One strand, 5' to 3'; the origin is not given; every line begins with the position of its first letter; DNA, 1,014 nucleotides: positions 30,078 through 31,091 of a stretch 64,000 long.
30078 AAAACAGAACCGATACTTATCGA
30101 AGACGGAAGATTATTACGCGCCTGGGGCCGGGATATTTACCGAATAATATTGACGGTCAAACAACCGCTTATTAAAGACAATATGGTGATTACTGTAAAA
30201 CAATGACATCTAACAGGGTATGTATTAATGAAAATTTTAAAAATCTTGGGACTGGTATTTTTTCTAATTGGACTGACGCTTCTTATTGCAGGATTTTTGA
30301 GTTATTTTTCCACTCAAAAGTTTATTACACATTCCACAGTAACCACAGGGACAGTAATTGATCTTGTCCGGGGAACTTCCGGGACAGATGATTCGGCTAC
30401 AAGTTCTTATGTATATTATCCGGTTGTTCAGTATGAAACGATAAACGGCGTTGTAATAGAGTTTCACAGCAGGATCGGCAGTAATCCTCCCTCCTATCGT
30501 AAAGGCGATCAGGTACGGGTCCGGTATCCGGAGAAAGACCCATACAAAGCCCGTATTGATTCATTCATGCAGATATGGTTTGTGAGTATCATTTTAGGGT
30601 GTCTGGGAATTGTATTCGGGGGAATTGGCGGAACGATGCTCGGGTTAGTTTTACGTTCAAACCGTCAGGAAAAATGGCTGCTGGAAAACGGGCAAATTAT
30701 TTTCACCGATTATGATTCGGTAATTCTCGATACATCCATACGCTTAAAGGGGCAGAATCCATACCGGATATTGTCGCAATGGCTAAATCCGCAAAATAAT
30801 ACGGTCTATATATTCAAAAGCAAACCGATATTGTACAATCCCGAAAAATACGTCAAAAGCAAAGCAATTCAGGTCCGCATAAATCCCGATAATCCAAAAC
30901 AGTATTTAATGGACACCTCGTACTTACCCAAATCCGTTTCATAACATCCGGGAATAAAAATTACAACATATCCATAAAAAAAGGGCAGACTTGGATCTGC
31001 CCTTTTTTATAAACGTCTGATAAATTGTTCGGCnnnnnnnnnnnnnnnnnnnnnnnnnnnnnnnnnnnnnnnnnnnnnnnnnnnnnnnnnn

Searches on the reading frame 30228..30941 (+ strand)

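Call 63: search_protein_families(library=pfam, proteins=[window:30228-30941:+], max_evalue=0.0001)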
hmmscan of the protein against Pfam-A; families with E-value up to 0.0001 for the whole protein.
window:30228-30941:+ (238 aa): 1 family
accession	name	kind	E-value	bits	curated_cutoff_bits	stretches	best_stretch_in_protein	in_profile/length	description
PF12158.14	DUF3592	-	2.6e-13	50.9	25.3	1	39-113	1-82/84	Domain of unknown function (DUF3592)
